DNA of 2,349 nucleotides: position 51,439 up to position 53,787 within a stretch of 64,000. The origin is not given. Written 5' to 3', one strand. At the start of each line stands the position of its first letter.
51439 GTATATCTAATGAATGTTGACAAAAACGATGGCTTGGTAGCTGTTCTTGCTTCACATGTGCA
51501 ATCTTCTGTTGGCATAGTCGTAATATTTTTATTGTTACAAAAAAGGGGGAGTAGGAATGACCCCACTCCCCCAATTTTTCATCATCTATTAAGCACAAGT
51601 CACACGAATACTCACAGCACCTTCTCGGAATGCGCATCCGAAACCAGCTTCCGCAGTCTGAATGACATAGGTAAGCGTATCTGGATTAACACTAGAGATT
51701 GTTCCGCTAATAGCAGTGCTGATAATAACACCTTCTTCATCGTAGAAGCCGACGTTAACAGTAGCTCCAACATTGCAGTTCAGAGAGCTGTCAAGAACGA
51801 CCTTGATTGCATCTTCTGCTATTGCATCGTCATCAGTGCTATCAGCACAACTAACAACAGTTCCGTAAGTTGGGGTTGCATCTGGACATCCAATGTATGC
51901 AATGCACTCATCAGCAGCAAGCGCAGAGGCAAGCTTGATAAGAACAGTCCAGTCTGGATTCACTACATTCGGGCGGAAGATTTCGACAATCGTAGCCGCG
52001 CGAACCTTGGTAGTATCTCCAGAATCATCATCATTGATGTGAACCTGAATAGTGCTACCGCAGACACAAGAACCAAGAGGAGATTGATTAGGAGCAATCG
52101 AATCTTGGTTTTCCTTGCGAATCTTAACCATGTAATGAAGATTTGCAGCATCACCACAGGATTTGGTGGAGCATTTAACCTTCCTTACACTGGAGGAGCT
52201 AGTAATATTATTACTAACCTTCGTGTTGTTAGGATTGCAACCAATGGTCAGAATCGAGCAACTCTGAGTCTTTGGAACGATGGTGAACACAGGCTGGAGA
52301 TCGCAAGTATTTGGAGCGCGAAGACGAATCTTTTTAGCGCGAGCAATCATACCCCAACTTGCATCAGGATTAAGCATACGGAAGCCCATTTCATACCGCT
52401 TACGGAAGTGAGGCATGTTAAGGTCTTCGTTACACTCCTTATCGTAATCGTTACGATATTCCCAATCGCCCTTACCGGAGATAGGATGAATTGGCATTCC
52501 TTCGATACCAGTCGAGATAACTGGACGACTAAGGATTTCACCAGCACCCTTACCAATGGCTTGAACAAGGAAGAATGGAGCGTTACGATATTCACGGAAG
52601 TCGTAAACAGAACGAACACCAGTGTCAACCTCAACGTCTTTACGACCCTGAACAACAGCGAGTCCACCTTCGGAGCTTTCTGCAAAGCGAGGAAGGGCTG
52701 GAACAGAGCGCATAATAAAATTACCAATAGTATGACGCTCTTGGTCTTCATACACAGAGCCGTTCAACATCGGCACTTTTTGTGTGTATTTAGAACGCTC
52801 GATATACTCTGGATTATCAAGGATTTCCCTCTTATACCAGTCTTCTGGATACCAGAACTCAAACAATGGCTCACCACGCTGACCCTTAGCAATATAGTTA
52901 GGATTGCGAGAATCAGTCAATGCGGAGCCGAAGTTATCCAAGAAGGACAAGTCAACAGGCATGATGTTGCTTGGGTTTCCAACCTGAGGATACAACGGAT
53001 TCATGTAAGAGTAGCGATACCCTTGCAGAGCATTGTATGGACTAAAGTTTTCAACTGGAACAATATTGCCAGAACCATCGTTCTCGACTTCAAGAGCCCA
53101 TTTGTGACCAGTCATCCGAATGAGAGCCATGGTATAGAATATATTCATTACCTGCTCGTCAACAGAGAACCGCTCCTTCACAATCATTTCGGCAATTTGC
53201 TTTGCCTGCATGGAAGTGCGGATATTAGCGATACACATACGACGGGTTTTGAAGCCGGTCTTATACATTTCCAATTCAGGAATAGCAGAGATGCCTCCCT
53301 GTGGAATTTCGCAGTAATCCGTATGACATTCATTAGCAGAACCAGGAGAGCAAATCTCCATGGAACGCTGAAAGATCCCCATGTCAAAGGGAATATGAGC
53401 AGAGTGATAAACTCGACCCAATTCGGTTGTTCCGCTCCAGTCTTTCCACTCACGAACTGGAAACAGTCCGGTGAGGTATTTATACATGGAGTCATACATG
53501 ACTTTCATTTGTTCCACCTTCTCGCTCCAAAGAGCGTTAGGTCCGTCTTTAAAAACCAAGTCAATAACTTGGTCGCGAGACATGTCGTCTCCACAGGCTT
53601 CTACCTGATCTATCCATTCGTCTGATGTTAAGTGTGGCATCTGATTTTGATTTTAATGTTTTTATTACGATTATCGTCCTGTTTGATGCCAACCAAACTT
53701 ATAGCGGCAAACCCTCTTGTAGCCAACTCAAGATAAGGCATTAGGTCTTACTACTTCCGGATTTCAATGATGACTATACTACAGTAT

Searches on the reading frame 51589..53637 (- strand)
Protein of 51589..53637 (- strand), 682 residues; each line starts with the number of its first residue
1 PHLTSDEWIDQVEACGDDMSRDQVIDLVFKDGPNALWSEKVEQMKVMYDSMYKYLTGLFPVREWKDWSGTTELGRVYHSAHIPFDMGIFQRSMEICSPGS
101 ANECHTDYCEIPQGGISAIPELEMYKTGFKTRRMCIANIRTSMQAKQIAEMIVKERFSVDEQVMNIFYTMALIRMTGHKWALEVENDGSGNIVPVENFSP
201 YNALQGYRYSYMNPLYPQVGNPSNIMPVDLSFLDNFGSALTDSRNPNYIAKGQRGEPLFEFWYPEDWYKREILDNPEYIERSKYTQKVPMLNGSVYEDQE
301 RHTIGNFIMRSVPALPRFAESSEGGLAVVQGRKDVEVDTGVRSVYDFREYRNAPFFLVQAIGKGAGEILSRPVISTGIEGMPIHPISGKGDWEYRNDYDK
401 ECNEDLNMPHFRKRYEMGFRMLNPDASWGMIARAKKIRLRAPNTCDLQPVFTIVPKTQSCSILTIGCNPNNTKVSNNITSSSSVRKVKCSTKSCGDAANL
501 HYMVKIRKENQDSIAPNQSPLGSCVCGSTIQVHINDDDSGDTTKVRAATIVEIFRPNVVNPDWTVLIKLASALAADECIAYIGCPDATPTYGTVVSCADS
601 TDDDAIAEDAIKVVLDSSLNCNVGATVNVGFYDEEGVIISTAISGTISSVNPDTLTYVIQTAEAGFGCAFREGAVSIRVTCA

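Call 62: search_protein_families(library=phrogs, proteins=[window:51589-53637:-], max_evalue=0.01)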
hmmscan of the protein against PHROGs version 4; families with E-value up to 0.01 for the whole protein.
window:51589-53637:- (682 aa): 0 families

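Call 64: find_homologous_proteins(query=window:51589-53637:-, max_evalue=0.00001)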
Query window:51589-53637:- (682 aa): 87 proteins with E <= 0.00001 among 3514 candidates.
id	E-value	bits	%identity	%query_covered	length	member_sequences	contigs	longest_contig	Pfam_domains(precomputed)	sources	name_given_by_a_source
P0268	0.0e+0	1524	94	100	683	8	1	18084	-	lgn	-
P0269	0.0e+0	1315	80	100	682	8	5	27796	-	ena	-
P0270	0.0e+0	1242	76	100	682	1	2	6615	-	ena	-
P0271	0.0e+0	1207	73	100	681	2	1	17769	-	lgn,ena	-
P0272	0.0e+0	1196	73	100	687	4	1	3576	-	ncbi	-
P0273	0.0e+0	1194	73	100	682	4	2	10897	-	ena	-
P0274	0.0e+0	1152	70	100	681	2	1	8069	-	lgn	-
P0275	0.0e+0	1131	70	100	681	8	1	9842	-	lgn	-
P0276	0.0e+0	1120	68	100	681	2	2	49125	-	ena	-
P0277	1.6e-291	986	61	100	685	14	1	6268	-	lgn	-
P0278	5.0e-285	965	60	100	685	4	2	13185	-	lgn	-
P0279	1.7e-284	963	60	100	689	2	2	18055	-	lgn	-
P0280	3.8e-284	962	60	99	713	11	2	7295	-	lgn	-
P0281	5.3e-281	952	59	100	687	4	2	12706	-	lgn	-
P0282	5.8e-279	945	60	100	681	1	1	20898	-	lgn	-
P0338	2.0e-127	444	36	99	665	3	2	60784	-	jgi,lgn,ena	jgi:hypothetical protein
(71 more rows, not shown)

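Call 76: predict_structure(alignment_id=A3)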
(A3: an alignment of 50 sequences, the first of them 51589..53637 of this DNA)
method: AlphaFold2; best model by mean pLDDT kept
length: 682 residues; sequences in the alignment: 50
mean_pLDDT: 74.0   pTM: 0.65
mean pLDDT of the five models: 74.0, 72.6, 71.7, 69.6, 64.4
residues with pLDDT >= 90: 17; 70-90: 481; 50-70: 140; < 50: 44
segments of 3 or more residues with pLDDT < 50: 279-281, 290-298, 438-442, 461-468, 492-497, 511-518
pLDDT, mean of each block of 10 residues (from residue 1): 72 70 73 76 76 73 72 71 78 68 69 75 78 75 81 83 83 89 82 81 86 84 84 85 84 82 82 61 51 44 78 86 81 80 82 88 82 78 73 71 61 82 88 68 60 66 42 67 56 51 67 48 72 68 74 66 74 70 65 80 75 78 83 83 84 76 77 81 78
secondary structure, 60 per line:
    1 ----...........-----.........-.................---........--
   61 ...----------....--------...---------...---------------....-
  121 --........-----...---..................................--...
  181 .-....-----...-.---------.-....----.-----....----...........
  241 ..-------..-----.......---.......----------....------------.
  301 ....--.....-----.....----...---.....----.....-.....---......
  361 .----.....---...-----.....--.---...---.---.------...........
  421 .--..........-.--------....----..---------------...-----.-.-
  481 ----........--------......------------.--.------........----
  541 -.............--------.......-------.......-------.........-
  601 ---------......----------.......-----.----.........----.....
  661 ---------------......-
elements in order (helices of 4 or more, strands of 3 or more residues): H5-15 H21-29 H31-47 H51-58 E61-63 E74-77 E116-119 E123-130 H142-175 E178-181 E183-186 E192-194 E208-211 H230-242 E257-263 H267-273 E284-287 E300-304 E307-311 E317-321 E326-328 E332-336 E341-345 H347-351 E355-361 E366-370 E374-376 E382-386 E393-395 E410-421 E427-433 E485-492 E501-506 E529-536 E542-554 E563-569 E577-583 E591-599 E610-615 E626-632 E643-651 E656-660 E676-681

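Call 83: search_protein_families(library=pfam, proteins=[window:51589-53637:-], max_evalue=0.01)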
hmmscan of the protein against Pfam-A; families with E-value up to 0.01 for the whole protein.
window:51589-53637:- (682 aa): 0 families

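Call 89: find_encoding_contigs(protein=P0338, flank=10000, max_places=1)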
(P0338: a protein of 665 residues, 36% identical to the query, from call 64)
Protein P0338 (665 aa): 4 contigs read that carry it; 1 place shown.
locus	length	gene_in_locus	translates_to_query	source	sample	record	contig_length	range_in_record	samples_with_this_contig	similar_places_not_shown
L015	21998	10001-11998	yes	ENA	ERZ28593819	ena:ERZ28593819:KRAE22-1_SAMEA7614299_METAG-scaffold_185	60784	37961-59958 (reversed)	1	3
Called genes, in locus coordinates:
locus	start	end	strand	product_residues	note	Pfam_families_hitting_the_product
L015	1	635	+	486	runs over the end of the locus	?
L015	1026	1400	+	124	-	-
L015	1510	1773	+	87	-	-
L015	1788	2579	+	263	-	-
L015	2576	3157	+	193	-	-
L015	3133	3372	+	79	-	PF11753:DUF3310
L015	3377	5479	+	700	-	-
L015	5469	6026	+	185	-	-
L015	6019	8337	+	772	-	-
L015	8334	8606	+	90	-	-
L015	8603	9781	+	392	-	-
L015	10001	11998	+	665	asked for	-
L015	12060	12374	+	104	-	-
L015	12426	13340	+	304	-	-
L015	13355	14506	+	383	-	-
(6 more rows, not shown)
